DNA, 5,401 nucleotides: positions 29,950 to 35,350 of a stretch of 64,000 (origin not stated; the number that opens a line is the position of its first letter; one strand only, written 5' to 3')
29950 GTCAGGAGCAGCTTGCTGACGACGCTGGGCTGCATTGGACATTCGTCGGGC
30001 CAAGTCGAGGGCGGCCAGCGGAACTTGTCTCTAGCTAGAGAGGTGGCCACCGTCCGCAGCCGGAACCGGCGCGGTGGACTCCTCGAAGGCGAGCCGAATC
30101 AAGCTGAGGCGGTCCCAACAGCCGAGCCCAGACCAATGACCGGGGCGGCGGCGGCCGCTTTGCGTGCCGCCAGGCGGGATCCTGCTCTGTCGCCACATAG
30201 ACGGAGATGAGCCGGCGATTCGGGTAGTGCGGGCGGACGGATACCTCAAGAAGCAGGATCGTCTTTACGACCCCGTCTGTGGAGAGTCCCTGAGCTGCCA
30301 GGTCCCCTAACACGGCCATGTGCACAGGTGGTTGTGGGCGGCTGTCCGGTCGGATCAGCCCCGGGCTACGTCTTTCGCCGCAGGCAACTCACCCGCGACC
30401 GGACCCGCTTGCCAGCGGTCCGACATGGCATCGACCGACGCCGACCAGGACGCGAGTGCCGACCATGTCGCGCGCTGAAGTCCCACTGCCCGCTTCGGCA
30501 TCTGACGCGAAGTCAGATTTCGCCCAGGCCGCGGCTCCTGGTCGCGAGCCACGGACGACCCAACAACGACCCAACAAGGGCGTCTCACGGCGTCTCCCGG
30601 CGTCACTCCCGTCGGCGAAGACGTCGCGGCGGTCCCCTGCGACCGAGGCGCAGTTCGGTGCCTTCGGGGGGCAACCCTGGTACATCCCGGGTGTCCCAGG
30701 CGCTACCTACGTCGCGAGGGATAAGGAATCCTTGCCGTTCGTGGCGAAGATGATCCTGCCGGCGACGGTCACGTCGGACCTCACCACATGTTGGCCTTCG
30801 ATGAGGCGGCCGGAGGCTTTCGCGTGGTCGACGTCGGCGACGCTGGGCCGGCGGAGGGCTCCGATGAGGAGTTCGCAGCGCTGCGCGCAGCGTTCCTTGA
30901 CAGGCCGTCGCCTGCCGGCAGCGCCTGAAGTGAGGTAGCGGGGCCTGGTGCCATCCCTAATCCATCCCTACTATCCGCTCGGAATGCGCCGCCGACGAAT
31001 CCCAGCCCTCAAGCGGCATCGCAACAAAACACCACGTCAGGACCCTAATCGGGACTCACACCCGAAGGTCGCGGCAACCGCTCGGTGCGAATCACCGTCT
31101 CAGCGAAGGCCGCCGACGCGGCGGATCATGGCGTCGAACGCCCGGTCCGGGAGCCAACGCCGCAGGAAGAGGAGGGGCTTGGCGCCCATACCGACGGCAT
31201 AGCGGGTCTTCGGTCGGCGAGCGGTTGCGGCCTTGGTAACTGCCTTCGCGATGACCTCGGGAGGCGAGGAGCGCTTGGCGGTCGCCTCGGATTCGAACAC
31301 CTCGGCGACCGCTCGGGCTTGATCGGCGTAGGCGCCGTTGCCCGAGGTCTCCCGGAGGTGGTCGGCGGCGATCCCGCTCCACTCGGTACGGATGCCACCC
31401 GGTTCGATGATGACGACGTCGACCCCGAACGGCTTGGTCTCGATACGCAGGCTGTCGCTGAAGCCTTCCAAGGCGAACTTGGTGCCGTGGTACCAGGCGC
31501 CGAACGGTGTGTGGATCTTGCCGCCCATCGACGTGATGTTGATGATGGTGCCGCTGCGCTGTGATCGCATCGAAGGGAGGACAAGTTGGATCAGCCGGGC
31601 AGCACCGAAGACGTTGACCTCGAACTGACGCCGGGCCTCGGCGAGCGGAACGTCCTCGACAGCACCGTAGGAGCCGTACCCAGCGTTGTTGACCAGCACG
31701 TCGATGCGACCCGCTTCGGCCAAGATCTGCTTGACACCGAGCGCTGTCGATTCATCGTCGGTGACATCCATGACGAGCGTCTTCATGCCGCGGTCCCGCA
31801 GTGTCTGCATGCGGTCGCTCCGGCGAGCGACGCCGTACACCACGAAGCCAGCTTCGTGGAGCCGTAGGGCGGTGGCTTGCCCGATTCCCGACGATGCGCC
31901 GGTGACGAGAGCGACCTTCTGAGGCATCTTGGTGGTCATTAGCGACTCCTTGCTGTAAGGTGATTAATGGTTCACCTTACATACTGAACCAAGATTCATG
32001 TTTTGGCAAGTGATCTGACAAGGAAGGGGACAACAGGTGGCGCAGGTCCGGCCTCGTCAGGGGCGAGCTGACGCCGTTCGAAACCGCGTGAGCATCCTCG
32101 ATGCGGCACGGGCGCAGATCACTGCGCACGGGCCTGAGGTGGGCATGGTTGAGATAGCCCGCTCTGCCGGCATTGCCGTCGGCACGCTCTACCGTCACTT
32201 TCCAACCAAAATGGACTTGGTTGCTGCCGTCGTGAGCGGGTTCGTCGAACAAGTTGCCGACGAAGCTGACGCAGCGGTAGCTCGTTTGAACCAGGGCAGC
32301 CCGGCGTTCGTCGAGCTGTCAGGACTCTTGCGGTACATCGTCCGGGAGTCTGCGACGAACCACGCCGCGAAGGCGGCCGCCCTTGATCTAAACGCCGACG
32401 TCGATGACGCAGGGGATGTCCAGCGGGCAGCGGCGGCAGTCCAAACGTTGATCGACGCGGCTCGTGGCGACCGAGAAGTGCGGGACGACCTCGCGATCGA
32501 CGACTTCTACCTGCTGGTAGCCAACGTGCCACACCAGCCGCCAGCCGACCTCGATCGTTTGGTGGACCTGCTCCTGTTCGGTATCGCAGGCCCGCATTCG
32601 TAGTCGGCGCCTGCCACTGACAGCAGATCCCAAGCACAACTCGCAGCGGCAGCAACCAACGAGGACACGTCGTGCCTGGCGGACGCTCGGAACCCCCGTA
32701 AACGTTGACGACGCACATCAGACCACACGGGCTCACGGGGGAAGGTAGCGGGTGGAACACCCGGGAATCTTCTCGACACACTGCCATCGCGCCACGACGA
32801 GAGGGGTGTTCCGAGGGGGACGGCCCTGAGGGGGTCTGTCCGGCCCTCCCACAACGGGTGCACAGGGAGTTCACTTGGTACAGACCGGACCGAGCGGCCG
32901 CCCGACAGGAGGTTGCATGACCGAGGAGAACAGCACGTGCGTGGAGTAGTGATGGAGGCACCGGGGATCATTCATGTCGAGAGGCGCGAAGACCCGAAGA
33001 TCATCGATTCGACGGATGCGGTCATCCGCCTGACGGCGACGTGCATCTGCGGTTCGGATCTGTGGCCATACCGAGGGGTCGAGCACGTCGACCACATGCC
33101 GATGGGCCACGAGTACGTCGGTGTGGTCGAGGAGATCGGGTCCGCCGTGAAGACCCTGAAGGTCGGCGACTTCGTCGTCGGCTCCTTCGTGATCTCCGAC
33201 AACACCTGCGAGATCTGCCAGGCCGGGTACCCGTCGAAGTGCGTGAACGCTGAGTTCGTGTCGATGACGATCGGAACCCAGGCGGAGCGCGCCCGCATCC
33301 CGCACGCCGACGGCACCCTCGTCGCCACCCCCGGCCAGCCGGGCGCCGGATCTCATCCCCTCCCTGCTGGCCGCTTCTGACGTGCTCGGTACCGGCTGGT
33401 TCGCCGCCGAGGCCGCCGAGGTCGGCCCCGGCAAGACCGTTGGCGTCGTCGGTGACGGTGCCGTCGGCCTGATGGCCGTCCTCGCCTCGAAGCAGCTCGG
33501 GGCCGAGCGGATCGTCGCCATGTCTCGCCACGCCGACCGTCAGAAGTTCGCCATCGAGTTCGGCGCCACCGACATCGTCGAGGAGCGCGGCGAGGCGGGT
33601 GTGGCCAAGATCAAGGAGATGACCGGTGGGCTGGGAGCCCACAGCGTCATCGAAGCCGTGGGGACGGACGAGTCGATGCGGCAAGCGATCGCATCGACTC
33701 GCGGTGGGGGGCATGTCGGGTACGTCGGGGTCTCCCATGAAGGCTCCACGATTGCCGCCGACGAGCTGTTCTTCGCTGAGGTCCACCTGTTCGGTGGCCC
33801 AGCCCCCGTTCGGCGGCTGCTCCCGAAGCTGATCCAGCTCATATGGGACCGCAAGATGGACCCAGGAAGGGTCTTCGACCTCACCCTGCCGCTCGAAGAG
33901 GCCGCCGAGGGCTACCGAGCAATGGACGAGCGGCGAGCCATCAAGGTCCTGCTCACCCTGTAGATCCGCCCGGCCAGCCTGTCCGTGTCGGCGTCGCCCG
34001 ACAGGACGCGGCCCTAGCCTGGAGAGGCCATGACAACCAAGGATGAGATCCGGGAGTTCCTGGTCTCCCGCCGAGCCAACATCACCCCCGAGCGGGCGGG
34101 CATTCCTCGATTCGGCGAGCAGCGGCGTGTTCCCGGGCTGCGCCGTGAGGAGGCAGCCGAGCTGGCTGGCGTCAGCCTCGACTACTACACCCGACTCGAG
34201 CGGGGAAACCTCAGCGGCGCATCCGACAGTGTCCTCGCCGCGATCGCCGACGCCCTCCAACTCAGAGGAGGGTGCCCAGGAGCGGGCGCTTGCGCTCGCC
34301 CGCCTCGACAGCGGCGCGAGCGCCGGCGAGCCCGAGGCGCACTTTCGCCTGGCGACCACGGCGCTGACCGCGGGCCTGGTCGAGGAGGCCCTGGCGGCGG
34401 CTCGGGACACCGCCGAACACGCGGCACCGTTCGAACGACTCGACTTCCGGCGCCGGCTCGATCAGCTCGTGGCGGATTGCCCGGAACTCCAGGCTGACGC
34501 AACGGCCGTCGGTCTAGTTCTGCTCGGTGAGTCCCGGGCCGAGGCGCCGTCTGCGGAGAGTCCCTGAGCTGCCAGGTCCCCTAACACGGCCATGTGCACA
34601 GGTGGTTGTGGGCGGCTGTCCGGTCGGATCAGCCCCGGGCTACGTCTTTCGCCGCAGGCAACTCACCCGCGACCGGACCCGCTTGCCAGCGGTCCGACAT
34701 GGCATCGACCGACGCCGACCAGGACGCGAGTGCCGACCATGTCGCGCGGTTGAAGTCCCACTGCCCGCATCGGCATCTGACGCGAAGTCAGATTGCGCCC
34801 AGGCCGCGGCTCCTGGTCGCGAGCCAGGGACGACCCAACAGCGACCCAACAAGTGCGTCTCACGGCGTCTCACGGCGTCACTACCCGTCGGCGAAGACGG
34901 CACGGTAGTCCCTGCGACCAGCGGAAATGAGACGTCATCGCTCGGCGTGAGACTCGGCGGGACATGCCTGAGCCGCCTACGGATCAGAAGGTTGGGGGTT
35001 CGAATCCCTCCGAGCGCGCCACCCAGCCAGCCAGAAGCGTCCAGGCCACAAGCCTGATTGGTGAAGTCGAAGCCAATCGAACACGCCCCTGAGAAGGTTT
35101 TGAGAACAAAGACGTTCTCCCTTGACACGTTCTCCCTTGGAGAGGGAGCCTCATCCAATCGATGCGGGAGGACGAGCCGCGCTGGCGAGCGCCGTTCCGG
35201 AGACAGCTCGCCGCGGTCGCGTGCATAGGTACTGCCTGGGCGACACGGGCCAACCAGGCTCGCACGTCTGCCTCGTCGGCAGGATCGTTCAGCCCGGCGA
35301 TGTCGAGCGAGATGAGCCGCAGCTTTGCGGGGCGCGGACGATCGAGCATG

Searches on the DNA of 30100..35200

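Call 48: search_rna_families(source=window, start=30100, end=35200, threshold=evalue, max_evalue=1)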
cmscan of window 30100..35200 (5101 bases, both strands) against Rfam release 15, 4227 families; matches with E-value up to 1: 1.
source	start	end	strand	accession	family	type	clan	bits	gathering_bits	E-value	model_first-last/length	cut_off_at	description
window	30772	30813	-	RF03537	Flavi_TBFV_SL6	Cis-reg;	-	18.4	38.3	0.69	1-45/45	no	Tick-borne Flavivirus short stem-loop SL6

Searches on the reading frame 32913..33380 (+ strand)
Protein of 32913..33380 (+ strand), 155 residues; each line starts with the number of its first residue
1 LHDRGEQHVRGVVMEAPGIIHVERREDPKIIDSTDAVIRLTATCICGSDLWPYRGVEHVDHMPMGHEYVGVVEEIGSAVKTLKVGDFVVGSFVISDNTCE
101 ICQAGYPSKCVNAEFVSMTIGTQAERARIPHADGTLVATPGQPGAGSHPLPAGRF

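Call 12: search_protein_families(library=pfam, proteins=[window:32913-33380:+], max_evalue=0.01)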
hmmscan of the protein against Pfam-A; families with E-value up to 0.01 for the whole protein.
window:32913-33380:+ (155 aa): 1 family
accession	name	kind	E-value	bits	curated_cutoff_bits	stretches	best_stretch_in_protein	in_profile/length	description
PF08240.17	ADH_N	-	2.5e-18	66.7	23.5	1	34-133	3-98/104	Alcohol dehydrogenase GroES-like domain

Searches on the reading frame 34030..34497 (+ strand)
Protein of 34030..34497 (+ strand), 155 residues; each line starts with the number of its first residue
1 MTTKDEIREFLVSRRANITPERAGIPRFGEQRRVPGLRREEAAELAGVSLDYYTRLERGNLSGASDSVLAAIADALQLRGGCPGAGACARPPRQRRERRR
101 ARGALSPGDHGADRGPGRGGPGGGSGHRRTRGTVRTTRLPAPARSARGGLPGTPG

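Call 72: search_protein_families(library=pfam, proteins=[window:34030-34497:+], max_evalue=0.01)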
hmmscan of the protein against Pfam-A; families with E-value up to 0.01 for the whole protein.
window:34030-34497:+ (155 aa): 2 families
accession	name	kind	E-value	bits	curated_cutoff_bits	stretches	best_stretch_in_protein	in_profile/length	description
PF13560.12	HTH_31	-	9.4e-08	32.7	27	1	31-78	9-56/64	Helix-turn-helix domain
PF01381.28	HTH_3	-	6.5e-07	29.7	23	1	36-78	9-50/55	Helix-turn-helix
